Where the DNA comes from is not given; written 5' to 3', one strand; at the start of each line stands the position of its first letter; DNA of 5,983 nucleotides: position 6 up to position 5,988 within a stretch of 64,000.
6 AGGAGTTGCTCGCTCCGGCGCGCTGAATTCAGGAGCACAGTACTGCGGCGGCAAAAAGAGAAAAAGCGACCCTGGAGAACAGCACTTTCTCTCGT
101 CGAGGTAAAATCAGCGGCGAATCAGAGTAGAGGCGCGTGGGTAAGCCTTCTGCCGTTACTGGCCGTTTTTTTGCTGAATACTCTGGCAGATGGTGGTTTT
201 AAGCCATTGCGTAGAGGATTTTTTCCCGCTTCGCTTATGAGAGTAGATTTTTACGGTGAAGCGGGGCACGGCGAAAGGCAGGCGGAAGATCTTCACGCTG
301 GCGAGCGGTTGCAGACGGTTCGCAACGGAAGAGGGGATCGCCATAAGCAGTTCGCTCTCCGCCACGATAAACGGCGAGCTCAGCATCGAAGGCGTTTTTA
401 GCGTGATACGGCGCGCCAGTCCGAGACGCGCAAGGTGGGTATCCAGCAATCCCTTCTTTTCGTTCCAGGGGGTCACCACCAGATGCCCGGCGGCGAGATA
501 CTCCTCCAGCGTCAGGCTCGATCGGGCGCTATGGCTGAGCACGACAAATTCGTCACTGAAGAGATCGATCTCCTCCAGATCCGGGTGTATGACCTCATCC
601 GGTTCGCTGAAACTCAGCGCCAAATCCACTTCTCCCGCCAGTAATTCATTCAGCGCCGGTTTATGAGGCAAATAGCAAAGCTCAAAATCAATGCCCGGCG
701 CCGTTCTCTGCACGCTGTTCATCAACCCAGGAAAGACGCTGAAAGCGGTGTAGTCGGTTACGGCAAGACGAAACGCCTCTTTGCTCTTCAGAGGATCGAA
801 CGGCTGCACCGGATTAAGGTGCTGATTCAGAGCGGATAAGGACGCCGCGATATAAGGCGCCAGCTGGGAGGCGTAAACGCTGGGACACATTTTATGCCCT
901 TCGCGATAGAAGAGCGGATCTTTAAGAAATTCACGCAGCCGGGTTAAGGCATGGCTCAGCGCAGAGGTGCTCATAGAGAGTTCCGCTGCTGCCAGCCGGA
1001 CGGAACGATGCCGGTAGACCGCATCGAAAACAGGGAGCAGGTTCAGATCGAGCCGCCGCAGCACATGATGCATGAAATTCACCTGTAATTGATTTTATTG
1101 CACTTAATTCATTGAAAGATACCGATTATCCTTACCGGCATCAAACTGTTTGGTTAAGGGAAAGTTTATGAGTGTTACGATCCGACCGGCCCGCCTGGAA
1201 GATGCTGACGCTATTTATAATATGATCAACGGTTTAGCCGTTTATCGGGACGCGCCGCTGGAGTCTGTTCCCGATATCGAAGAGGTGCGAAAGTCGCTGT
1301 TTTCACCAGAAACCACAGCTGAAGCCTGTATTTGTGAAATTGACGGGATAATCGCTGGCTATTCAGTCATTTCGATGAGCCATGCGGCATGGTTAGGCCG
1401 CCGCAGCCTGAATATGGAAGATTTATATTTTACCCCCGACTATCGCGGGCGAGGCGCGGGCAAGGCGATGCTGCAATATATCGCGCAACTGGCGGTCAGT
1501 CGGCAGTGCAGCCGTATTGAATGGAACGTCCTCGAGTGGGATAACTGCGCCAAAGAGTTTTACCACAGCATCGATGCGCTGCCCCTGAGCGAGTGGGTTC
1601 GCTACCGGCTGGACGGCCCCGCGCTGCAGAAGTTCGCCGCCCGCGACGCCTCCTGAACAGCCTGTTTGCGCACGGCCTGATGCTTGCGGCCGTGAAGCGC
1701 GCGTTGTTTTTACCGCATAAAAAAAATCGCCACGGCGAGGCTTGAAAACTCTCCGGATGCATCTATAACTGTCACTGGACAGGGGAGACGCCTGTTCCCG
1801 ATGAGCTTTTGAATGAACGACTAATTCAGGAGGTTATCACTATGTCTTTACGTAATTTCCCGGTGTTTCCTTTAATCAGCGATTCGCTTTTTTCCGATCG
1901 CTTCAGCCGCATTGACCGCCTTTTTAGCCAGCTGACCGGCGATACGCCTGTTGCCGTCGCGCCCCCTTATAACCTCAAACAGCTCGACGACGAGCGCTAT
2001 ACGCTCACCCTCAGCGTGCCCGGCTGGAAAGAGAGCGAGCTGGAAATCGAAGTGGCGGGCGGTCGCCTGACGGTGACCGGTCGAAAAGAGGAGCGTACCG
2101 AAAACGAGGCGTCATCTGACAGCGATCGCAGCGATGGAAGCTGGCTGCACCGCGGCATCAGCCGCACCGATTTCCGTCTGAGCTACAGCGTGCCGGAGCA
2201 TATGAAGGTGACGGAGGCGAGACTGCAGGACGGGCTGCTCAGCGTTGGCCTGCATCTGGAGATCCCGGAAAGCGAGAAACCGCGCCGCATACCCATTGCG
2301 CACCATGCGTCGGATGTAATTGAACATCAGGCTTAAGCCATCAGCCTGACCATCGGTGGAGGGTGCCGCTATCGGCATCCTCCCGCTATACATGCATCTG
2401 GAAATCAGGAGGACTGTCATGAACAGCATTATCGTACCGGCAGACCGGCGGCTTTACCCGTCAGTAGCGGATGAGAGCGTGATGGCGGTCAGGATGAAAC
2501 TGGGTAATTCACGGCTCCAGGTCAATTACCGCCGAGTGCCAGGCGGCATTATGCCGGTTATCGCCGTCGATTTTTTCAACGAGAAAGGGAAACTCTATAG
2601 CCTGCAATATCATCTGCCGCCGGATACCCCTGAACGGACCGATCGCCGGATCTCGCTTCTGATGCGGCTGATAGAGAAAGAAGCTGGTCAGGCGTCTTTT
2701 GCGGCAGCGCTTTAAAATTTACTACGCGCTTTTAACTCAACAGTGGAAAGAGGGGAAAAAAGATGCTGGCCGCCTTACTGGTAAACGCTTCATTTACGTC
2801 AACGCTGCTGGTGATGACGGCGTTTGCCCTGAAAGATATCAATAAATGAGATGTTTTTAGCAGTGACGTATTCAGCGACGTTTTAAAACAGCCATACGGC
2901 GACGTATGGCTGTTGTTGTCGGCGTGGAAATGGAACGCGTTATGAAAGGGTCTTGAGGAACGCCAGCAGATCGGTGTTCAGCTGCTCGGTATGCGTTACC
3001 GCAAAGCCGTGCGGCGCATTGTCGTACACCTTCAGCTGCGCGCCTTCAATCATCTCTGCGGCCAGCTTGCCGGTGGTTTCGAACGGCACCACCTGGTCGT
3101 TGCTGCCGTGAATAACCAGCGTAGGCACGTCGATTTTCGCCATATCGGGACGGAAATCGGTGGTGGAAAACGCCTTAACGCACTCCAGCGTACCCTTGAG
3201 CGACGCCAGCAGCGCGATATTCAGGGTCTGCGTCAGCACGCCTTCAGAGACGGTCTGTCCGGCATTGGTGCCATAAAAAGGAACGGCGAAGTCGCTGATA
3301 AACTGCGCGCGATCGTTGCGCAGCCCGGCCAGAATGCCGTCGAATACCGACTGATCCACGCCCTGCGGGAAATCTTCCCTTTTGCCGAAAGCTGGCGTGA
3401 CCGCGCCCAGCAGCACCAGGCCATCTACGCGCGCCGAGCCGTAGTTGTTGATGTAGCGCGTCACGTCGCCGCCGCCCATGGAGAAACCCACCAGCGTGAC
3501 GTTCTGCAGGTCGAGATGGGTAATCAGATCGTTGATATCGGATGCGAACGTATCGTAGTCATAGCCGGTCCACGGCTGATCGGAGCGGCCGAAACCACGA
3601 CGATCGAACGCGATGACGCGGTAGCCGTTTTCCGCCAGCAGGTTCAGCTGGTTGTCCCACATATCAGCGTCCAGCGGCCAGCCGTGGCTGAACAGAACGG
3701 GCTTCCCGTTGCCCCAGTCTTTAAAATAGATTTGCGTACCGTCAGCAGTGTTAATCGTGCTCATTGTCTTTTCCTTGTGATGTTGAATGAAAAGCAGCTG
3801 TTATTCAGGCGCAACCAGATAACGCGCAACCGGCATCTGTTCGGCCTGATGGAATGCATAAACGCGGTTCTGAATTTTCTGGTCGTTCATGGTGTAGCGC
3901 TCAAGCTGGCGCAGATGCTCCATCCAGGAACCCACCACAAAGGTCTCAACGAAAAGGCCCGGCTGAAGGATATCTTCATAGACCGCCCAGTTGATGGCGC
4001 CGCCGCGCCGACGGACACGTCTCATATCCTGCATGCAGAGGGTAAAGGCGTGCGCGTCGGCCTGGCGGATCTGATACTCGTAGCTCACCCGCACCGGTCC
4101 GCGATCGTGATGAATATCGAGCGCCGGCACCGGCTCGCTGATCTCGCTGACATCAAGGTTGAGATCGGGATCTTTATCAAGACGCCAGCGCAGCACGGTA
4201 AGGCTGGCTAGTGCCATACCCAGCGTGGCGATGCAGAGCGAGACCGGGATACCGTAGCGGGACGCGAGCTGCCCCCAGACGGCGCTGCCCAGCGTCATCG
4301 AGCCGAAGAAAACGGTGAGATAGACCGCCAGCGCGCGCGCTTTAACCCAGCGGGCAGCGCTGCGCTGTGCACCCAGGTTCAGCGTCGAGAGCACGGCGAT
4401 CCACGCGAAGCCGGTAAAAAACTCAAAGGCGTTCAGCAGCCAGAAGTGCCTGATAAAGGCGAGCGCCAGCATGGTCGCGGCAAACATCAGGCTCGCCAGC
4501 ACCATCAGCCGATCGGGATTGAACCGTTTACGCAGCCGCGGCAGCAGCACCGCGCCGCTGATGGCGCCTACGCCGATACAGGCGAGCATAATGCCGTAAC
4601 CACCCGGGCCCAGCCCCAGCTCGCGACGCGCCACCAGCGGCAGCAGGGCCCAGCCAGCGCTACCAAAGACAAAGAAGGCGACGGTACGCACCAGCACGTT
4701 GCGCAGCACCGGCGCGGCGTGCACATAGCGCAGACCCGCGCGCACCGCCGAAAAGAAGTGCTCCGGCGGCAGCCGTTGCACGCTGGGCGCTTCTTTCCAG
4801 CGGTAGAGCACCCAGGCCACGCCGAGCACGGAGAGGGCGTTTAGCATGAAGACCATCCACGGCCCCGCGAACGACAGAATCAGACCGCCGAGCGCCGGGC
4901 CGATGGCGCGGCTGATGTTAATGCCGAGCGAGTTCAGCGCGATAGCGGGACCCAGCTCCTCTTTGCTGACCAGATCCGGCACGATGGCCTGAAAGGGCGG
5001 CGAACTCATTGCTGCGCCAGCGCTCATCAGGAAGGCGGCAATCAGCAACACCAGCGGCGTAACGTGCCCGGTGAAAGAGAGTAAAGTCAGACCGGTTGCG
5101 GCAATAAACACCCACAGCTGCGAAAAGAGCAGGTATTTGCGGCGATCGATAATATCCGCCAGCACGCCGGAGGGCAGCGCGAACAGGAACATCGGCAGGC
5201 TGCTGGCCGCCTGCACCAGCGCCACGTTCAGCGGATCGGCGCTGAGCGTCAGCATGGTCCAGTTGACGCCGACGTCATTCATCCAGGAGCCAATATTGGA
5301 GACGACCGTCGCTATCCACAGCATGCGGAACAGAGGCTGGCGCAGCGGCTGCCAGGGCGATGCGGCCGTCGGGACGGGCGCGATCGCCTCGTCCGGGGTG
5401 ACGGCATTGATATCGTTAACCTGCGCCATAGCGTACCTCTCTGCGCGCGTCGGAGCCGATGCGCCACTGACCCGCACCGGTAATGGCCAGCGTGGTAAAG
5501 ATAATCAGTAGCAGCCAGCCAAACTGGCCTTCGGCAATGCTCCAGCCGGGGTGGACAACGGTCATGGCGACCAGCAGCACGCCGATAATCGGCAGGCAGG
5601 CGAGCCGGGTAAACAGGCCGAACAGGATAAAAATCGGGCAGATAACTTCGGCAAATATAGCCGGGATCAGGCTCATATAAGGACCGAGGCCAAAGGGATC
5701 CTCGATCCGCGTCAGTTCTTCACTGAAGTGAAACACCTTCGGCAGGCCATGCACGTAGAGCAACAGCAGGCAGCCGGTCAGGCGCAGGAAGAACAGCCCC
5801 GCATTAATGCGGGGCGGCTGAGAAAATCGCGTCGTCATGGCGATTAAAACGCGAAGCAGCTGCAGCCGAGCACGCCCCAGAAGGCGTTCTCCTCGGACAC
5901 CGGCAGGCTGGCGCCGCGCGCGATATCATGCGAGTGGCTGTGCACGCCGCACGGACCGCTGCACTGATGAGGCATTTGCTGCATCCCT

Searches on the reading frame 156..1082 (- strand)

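Call 14: search_protein_families(library=pfam, proteins=[window:156-1082:-], max_evalue=0.001)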
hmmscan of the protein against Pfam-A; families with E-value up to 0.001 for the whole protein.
window:156-1082:- (308 aa): 2 families
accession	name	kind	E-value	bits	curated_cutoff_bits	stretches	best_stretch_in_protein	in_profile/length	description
PF03466.25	LysR_substrate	-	1.7e-18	67.2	28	1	103-295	7-201/209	LysR substrate binding domain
PF00126.33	HTH_1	-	2e-14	53.7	26.6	1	13-67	1-55/60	Bacterial regulatory helix-turn-helix protein, lysR family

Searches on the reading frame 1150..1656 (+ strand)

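Call 14: search_protein_families(library=pfam, proteins=[window:1150-1656:+], max_evalue=0.001)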
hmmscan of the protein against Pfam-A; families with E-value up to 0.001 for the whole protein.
window:1150-1656:+ (168 aa): 3 families
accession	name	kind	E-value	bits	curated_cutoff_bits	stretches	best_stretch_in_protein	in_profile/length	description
PF00583.31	Acetyltransf_1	-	2.4e-12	47.6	20.7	1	51-138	24-111/116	Acetyltransferase (GNAT) family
PF13508.13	Acetyltransf_7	-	1.3e-08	35.6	27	1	59-140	5-79/84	Acetyltransferase (GNAT) domain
PF13673.13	Acetyltransf_10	-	0.00026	21.4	23.6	1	57-141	31-105/128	Acetyltransferase (GNAT) domain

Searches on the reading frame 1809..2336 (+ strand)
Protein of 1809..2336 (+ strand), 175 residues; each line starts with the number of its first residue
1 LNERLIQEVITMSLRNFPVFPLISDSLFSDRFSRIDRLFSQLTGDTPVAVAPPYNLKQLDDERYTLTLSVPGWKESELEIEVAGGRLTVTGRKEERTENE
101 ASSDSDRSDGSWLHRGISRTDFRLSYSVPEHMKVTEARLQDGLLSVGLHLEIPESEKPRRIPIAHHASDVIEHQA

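Call 14: search_protein_families(library=pfam, proteins=[window:1809-2336:+], max_evalue=0.001)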
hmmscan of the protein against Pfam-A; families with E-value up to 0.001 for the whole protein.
window:1809-2336:+ (175 aa): 1 family
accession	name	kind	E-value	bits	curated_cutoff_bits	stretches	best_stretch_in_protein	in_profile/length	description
PF00011.27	HSP20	-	1.9e-14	54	20.8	1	60-163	5-101/102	Hsp20/alpha crystallin family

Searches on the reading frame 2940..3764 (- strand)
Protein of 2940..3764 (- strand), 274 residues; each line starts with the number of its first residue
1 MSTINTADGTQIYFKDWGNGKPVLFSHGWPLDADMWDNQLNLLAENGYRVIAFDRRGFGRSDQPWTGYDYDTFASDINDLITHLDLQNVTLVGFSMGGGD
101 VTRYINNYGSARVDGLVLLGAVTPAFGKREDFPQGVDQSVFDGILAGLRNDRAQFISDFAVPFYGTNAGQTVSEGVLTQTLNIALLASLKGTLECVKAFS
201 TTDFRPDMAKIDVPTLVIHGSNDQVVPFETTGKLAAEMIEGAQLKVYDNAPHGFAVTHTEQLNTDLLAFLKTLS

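Call 13: search_protein_families(library=pfam, proteins=[window:2940-3764:-], max_evalue=0.001)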
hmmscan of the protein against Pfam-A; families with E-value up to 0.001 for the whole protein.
window:2940-3764:- (274 aa): 12 families
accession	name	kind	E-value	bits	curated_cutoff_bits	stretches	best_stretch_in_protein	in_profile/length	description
PF00561.26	Abhydrolase_1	-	1.6e-37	129.9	25.8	1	21-255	1-241/245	alpha/beta hydrolase fold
PF12146.15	Hydrolase_4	-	4.9e-23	82.1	27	2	23-122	7-110/239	Serine aminopeptidase, S33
PF12697.13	Abhydrolase_6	-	1.3e-22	82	26.3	1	23-256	1-208/217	Alpha/beta hydrolase family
PF00326.27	Peptidase_S9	-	5.3e-08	33.1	22.6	1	210-272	142-208/213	Prolyl oligopeptidase family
PF01738.24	DLH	-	2.1e-06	27.9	21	1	208-260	139-194/217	Dienelactone hydrolase family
PF12740.14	PETase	-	1.7e-05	24.8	28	0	59-112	98-150/263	PET hydrolase-like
PF06028.17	DUF915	-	3.1e-05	23.9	22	1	77-112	93-128/255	Alpha/beta hydrolase of unknown function (DUF915)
PF08386.16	Abhydrolase_4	-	0.00017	22.1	21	1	195-272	15-93/103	TAP-like protein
PF12695.13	Abhydrolase_5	-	0.00027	21.2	27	0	80-122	49-90/164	Alpha/beta hydrolase family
PF20434.5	BD-FAE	-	0.00032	20.7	26.8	0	193-237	173-214/215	BD-FAE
PF20408.4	Abhydrolase_11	-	0.00048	20.4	27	0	208-262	123-175/193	Alpha/beta hydrolase domain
PF02129.25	Peptidase_S15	-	0.00055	20.1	23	0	38-78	46-81/262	X-Pro dipeptidyl-peptidase (S15 family)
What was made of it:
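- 2940..3764 (-): alpha/beta hydrolase gene, last gene of the leftward operon. Pfam Abhydrolase_1, 129.9 bits (call 13).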

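Call 23: search_protein_families(library=ncbifam, proteins=[window:2940-3764:-], max_evalue=0.00001)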
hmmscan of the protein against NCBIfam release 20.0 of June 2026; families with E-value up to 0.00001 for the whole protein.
window:2940-3764:- (274 aa): 29 families (the best 25 are shown)
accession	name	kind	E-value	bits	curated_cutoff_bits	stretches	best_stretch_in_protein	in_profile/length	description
TIGR02427.1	protocat_pcaD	equivalog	1.6e-30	106.3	255.85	1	20-271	12-251/251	3-oxoadipate enol-lactonase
NF051487.1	bifunc_PcaCD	exception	1.4e-29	103.5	430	1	20-271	172-412/413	bifunctional 4-carboxymuconolactone decarboxylase/3-oxoadipate enol-lactonase PcaCD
NF051488.1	bifunc_PcaDC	exception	7.6e-27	94.4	390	1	22-272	14-252/375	bifunctional 3-oxoadipate enol-lactonase/4-carboxymuconolactone decarboxylase PcaDC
TIGR01738.1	bioH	equivalog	2.3e-26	92.9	206.95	1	20-269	3-244/245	pimeloyl-ACP methyl ester esterase BioH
NF050089.1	i_nPHAscl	equivalog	1.7e-23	83.1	300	2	8-122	5-118/288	intracellular short-chain-length polyhydroxyalkanoate depolymerase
TIGR03611.1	RutD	equivalog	3.9e-22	78.8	238.5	2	18-118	11-110/258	pyrimidine utilization protein D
NF011457.0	PRK14875.1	equivalog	4.3e-21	75.3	307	1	8-121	118-231/372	acetoin dehydrogenase dihydrolipoyllysine-residue acetyltransferase subunit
NF045632.1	hydroxlase_HsaD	equivalog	1.6e-20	73.2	400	1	11-271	23-289/290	4,5:9,10-diseco-3-hydroxy-5,9,17-trioxoandrosta-1(10),2-diene-4-oate hydrolase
NF002938.0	PRK03592.1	equivalog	1.1e-18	67.6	241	1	6-138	16-145/298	haloalkane dehalogenase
TIGR03343.1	biphenyl_bphD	equivalog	7.1e-18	64.8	462.15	1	11-121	21-134/282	2-hydroxy-6-oxo-6-phenylhexa-2,4-dienoate hydrolase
TIGR01250.1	pro_imino_pep_2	subfamily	3.6e-17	62.9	167.65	1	4-120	6-128/288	proline iminopeptidase-family hydrolase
NF052610.1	macro_16_ester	equivalog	2.6e-16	59.8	420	1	4-253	5-263/281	alpha/beta fold macrolide esterase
NF045945.1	ProImpepLactob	equivalog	1.5e-14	54.2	400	1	19-120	26-130/293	proline iminopeptidase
NF041759.1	mac_hydro_EstT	equivalog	4.7e-14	52.2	450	1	11-130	11-133/278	macrolide hydrolase EstT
TIGR03695.1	menH_SHCHC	equivalog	5e-14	52.3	208.55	1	21-270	3-251/252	2-succinyl-6-hydroxy-2,4-cyclohexadiene-1-carboxylate synthase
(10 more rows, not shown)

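Call 55: search_protein_families(library=padloc, proteins=[window:2940-3764:-], max_evalue=0.001)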
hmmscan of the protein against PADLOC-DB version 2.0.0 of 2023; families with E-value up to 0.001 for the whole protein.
window:2940-3764:- (274 aa): 0 families

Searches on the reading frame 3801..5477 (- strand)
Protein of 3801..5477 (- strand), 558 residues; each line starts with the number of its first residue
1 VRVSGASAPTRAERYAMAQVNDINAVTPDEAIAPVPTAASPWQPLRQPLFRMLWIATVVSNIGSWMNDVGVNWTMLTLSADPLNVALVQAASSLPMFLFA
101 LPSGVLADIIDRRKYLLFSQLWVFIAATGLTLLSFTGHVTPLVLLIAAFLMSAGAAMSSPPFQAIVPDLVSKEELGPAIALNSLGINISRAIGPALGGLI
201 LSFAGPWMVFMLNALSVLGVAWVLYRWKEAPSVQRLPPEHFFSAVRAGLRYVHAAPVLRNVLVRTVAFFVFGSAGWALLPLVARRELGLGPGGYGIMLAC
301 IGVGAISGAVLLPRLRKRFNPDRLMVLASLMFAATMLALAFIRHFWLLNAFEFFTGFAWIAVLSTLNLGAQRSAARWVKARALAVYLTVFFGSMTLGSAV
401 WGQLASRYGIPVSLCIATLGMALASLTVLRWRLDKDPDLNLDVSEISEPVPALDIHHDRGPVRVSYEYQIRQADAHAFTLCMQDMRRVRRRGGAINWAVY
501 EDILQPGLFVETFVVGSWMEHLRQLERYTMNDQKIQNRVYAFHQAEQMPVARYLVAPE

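Call 13: search_protein_families(library=pfam, proteins=[window:3801-5477:-], max_evalue=0.001)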
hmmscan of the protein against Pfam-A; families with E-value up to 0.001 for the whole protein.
window:3801-5477:- (558 aa): 3 families
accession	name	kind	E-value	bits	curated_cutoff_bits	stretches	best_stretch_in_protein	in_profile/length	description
PF05977.19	MFS_3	-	4.3e-183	610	27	1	39-555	1-518/524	Transmembrane secretion effector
PF07690.21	MFS_1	-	1e-44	153.3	33.4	2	53-390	1-339/347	Major Facilitator Superfamily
PF13347.12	MFS_2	-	2.7e-07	29.9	27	1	48-205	224-385/427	MFS/sugar transport protein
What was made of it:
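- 3801..5429 (-): MFS_3 (EntS-like) transporter gene. Pfam MFS_3, 610 bits (call 13).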

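Call 23: search_protein_families(library=ncbifam, proteins=[window:3801-5477:-], max_evalue=0.00001)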
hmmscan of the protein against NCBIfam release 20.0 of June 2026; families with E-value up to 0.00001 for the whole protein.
window:3801-5477:- (558 aa): 15 families
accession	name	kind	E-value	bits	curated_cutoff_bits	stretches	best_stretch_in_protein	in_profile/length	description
TIGR00900.1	2A0121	subfamily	1.9e-46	159.1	319.6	1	50-409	1-364/364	H+ Antiporter protein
NF007792.0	PRK10489.1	equivalog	2.4e-31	109.2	324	1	47-408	16-375/419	enterobactin transporter EntS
TIGR00880.1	2_A_01_02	superfamily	6e-18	65.3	131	1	92-227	7-137/141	multidrug resistance protein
NF012178.0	tet_MFS_V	exception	8.2e-16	58.1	640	1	44-429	4-396/409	tetracycline efflux MFS transporter Tet(V)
NF052575.1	MFS_efflux_Tap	equivalog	5.7e-13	48.6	625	1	46-428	3-391/401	multidrug efflux MFS transporter Tap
TIGR00710.1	efflux_Bcr_CflA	subfamily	1.2e-11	44.7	200.9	1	87-361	41-310/385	Bcr/CflA family efflux MFS transporter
NF000245.1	macrolide_MefA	exception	1.5e-11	44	675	1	50-341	11-303/405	macrolide efflux MFS transporter Mef(A)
NF053813.1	MFS_TcaB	equivalog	3.5e-11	42.5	475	1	101-366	59-322/396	putative multidrug effflux MFS transporter TcaB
NF006386.0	PRK08633.1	equivalog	1.1e-10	39.9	1221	1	80-399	44-376/1147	acyl-[ACP]--phospholipid O-acyltransferase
NF005291.0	PRK06814.1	equivalog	6.8e-10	37.5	1349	1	85-343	54-312/1140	acyl-[ACP]--phospholipid O-acyltransferase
NF000246.1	macrolide_MefC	exception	1.6e-08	34.1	870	1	53-368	13-323/407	macrolide efflux MFS transporter Mef(C)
NF012175.1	tet_MFS_L_K_45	equivalog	2.5e-06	26.6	650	1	83-224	35-172/444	Tet(L)/Tet(K)/Tet(45) family tetracycline efflux MFS transporter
NF012185.0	tet_MFS_L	exception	3.5e-06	26.2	925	1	82-224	48-186/457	tetracycline efflux MFS transporter Tet(L)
NF040872.1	MFS_HP1165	exception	5.7e-06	25.7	700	0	84-266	39-220/385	HP1165 family MFS efflux transporter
NF012184.0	tet_MFS_45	exception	9.1e-06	24.9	975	1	64-223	26-185/458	tetracycline efflux MFS transporter Tet(45)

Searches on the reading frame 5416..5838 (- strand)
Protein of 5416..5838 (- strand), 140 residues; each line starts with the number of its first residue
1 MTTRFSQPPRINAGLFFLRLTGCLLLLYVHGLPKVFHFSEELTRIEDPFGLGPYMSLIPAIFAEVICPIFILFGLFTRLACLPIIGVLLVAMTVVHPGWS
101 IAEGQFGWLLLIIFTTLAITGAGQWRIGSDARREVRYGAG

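Call 13: search_protein_families(library=pfam, proteins=[window:5416-5838:-], max_evalue=0.001)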
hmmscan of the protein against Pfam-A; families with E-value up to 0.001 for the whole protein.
window:5416-5838:- (140 aa): 1 family
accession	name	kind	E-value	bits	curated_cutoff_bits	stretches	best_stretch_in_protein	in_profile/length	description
PF07681.17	DoxX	-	1e-13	52.1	23.6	1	14-96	1-84/85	DoxX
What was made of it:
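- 5416..5838 (-): DoxX-family membrane protein gene. Pfam DoxX, 52 bits (call 13).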

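Call 23: search_protein_families(library=ncbifam, proteins=[window:5416-5838:-], max_evalue=0.00001)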
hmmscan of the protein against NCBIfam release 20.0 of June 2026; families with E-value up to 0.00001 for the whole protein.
window:5416-5838:- (140 aa): 1 family
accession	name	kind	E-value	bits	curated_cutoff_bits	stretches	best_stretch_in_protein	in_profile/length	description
NF050144.1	matur_HvfX_fam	equivalog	1.9e-08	34.7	80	1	29-98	17-90/165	HvfX family Cu-binding RiPP maturation protein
